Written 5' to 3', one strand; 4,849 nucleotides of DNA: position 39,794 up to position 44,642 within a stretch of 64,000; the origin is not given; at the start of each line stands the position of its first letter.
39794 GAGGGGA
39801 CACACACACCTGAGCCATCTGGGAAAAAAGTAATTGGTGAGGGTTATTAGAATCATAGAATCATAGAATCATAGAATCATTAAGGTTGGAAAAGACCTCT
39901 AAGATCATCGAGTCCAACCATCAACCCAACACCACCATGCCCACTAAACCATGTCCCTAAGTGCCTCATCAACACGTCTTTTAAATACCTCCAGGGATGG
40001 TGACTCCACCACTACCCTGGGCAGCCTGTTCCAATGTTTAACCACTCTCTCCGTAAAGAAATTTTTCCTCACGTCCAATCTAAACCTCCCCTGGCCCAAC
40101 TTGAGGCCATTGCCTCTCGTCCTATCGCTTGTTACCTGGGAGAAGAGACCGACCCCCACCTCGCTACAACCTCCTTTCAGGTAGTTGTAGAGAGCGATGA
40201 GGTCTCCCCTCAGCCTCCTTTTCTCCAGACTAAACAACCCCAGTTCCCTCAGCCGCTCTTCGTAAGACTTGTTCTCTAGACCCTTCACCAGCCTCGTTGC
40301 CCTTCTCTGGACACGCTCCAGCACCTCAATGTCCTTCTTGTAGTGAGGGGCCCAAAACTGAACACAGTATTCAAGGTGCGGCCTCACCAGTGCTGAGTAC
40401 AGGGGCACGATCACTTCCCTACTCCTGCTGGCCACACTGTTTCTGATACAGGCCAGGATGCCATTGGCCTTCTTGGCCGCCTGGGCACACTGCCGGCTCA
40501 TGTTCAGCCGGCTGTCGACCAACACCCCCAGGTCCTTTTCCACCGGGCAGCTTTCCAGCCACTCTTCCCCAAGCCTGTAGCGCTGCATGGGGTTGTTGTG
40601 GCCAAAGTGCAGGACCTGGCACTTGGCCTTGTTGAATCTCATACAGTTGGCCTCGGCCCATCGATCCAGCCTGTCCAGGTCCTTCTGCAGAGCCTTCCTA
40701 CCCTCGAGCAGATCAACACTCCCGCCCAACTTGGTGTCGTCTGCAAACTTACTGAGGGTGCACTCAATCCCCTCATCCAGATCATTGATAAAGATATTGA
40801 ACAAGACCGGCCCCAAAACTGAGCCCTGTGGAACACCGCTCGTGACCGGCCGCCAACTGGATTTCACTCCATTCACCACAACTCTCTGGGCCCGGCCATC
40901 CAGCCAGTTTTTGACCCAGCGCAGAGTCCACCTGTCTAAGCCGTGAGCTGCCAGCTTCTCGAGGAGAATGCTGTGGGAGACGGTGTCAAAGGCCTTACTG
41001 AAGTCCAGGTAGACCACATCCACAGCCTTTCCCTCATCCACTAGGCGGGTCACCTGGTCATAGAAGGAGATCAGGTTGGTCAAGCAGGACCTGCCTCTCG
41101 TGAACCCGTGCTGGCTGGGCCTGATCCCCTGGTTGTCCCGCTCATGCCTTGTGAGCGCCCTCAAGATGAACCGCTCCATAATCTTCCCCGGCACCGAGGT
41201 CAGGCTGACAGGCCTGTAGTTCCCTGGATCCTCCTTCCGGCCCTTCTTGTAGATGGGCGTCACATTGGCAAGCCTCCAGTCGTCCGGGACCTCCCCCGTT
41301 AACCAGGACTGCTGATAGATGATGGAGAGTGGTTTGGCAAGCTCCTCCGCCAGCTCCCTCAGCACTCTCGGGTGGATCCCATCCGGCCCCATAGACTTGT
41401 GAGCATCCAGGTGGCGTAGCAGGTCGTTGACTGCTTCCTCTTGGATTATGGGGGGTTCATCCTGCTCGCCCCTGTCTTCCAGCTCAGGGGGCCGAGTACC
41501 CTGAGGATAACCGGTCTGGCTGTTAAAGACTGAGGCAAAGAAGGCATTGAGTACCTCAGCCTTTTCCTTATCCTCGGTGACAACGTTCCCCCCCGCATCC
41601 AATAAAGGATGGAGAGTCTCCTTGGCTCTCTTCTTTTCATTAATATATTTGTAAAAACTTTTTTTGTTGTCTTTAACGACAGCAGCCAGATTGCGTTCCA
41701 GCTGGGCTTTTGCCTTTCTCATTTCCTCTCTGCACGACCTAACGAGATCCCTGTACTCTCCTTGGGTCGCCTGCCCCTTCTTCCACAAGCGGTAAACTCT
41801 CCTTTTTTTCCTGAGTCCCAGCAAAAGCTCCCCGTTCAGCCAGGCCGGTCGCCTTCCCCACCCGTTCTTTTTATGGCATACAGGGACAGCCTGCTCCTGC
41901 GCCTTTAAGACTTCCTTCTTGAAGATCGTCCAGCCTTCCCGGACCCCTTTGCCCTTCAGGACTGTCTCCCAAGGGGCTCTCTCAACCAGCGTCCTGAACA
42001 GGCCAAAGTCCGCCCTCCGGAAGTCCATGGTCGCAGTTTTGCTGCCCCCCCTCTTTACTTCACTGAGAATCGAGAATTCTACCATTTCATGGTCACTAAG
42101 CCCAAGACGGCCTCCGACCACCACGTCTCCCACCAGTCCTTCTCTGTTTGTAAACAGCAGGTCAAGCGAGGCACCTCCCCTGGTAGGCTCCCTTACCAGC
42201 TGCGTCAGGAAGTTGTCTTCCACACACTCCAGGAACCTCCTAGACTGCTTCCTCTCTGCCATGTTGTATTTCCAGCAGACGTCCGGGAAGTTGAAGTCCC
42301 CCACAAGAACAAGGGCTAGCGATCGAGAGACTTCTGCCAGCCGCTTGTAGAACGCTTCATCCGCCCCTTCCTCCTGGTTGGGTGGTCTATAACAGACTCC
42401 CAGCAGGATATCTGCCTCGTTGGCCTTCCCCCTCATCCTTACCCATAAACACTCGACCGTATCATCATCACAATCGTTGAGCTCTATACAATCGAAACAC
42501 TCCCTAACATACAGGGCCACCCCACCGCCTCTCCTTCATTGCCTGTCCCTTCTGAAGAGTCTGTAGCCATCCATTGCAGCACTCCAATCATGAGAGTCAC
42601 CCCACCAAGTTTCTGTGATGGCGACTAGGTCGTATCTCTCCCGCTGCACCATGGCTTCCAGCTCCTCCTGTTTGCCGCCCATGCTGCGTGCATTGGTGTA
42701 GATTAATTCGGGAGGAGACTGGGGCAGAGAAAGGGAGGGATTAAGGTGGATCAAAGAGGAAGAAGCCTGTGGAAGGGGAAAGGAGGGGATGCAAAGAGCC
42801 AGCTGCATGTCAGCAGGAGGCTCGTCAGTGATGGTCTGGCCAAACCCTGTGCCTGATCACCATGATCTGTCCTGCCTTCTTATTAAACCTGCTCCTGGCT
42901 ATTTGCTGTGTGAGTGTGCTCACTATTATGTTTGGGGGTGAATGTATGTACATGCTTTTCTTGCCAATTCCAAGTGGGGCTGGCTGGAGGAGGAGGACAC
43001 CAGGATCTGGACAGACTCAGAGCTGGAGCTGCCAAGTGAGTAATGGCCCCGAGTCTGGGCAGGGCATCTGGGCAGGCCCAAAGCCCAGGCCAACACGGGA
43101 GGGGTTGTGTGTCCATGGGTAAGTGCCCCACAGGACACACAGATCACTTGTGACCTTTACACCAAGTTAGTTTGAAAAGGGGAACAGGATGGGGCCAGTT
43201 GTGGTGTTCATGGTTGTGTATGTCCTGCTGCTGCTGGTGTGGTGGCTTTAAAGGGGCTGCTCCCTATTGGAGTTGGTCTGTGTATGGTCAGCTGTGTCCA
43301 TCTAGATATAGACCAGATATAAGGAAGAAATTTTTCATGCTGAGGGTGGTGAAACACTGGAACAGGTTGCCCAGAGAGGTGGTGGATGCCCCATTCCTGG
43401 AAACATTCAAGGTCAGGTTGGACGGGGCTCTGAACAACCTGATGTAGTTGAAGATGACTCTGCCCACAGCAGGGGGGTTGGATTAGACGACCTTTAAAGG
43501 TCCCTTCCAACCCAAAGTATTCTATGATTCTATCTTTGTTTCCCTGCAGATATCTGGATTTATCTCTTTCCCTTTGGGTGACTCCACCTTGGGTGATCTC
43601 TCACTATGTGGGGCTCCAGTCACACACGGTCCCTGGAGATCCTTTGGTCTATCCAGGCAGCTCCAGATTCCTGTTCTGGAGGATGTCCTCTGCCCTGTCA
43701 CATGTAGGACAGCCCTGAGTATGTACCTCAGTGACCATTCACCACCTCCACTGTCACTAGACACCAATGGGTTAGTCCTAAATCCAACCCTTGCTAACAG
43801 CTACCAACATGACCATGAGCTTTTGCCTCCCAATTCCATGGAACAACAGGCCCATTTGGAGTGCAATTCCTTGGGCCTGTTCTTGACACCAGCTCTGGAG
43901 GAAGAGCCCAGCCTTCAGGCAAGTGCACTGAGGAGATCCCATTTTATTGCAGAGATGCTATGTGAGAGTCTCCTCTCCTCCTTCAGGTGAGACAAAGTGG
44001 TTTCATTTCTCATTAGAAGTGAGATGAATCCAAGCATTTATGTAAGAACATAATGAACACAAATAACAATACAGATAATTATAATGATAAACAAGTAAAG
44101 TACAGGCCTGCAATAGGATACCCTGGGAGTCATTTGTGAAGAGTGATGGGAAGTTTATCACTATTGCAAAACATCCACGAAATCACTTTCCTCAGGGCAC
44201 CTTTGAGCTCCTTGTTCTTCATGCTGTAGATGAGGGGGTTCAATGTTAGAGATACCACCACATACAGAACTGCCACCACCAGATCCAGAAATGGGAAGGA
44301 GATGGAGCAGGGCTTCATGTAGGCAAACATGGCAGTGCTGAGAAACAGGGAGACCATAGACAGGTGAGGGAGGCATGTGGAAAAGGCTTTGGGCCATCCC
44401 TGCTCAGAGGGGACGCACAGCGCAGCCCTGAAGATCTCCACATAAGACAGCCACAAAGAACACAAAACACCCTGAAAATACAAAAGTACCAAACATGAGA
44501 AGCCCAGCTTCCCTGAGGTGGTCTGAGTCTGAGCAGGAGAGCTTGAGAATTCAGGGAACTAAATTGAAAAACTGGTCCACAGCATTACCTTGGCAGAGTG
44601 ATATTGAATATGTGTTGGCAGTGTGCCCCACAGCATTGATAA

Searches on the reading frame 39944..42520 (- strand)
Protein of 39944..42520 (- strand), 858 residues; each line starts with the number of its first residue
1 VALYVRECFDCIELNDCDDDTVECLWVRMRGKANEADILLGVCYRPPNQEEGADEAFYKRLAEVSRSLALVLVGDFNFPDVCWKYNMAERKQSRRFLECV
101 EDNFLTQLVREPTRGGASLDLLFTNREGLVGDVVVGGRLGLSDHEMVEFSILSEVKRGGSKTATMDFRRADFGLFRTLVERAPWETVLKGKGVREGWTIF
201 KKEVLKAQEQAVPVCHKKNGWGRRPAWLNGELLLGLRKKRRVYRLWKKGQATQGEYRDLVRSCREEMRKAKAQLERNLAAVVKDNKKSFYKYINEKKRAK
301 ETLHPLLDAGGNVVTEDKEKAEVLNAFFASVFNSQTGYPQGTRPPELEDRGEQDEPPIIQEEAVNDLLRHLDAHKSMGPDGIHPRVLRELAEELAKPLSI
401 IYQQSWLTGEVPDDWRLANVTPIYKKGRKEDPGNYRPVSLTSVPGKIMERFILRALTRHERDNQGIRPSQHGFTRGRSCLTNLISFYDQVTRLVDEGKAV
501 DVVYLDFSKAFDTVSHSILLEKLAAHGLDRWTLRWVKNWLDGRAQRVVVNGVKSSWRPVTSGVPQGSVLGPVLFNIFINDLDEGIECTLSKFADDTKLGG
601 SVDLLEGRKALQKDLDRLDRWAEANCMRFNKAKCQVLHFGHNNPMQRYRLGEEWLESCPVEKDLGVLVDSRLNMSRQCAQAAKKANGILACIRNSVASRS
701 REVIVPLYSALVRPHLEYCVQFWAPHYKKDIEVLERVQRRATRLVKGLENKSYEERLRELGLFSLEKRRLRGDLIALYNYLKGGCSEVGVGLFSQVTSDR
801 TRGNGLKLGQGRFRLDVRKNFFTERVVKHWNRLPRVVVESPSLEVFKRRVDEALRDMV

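Call 30: search_protein_families(library=pfam, proteins=[window:39944-42520:-], max_evalue=0.01)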
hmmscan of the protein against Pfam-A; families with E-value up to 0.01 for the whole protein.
window:39944-42520:- (858 aa): 3 families
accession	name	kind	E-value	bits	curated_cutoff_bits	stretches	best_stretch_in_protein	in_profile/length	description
PF00078.32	RVT_1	-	5.4e-37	127.9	29.6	1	428-638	2-193/205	Reverse transcriptase (RNA-dependent DNA polymerase)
PF14529.12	Exo_endo_phos_2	-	2.9e-07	30.8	27.4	1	41-147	4-116/117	Endonuclease-reverse transcriptase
PF03372.29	Exo_endo_phos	-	5.7e-06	26.7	24.5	1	1-144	73-225/225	Endonuclease/Exonuclease/phosphatase family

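Call 32: find_homologous_proteins(query=window:39944-42520:-, max_evalue=1e-50)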
Query window:39944-42520:- (858 aa): 2053 proteins with E <= 1e-50 among 8000 candidates; the best 120 are listed.
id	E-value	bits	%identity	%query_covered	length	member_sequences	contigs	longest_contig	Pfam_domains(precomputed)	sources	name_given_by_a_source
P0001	0.0e+0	2448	82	99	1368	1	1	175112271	PF00078.33,PF14529.13,PF03372.30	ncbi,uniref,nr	ncbi:hypothetical protein QYF61_019482 [Mycteria americana]|uniref:Reverse transcriptase domain-cont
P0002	0.0e+0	2434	78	100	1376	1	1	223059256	PF00078.33,PF14529.13,PF03372.30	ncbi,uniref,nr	ncbi:hypothetical protein QYF61_016327 [Mycteria americana]|uniref:Reverse transcriptase domain-cont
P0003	0.0e+0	2326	68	88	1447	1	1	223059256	PF00078.33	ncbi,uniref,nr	ncbi:hypothetical protein QYF61_021602 [Mycteria americana]|uniref:Reverse transcriptase domain-cont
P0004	0.0e+0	2019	82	74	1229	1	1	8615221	PF00078.33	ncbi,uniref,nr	ncbi:hypothetical protein QYF61_005829 [Mycteria americana]|uniref:Reverse transcriptase domain-cont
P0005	0.0e+0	1950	87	46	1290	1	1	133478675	PF00078.33,PF19437.5,PF00690.32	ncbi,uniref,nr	ncbi:hypothetical protein QYF61_018497 [Mycteria americana]|uniref:Reverse transcriptase domain-cont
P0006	0.0e+0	1942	82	98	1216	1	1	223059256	PF00078.33,PF14529.13,PF03372.30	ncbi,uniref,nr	ncbi:hypothetical protein QYF61_011676 [Mycteria americana]|uniref:Reverse transcriptase domain-cont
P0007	0.0e+0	1941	84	72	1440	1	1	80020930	PF00078.33,PF14529.13,PF03372.30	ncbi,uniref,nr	ncbi:hypothetical protein QYF61_007231 [Mycteria americana]|uniref:Reverse transcriptase domain-cont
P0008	0.0e+0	1922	75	87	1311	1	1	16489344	PF00078.33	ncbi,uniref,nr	ncbi:LOW QUALITY PROTEIN: hypothetical protein QYF61_008809 [Mycteria americana]|uniref:Reverse tran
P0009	0.0e+0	1916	89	58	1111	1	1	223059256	PF00078.33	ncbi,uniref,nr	ncbi:LOW QUALITY PROTEIN: hypothetical protein QYF61_027113 [Mycteria americana]|uniref:Reverse tran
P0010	0.0e+0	1906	82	99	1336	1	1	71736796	PF00078.33,PF25374.1,PF00028.24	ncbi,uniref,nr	ncbi:LOW QUALITY PROTEIN: hypothetical protein QYF61_007205 [Mycteria americana]|uniref:Reverse tran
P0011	0.0e+0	1903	88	57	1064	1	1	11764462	PF00078.33,PF14529.13,PF03372.30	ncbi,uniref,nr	ncbi:hypothetical protein QYF61_002553 [Mycteria americana]|uniref:Reverse transcriptase domain-cont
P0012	0.0e+0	1877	79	100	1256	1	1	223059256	PF00078.33,PF14529.13,PF03372.30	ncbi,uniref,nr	ncbi:hypothetical protein QYF61_006188 [Mycteria americana]|uniref:Reverse transcriptase domain-cont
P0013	0.0e+0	1875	76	69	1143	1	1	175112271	PF00078.33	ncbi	ncbi:LOW QUALITY PROTEIN: hypothetical protein QYF61_008060, partial [Mycteria americana]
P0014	0.0e+0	1869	80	93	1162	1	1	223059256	PF00078.33,PF14529.13,PF03372.30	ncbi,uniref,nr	ncbi:hypothetical protein QYF61_004296 [Mycteria americana]|uniref:Reverse transcriptase domain-cont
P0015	0.0e+0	1868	80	60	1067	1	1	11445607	PF00078.33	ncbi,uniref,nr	ncbi:hypothetical protein QYF61_016999 [Mycteria americana]|uniref:Reverse transcriptase domain-cont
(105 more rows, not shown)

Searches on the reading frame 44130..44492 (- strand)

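Call 30: search_protein_families(library=pfam, proteins=[window:44130-44492:-], max_evalue=0.01)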
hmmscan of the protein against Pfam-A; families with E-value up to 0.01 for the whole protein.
window:44130-44492:- (120 aa): 1 family
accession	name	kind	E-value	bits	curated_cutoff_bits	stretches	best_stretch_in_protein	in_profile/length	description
PF13853.12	7tm_4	-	1.8e-13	51.4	27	1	13-104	184-277/280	Olfactory receptor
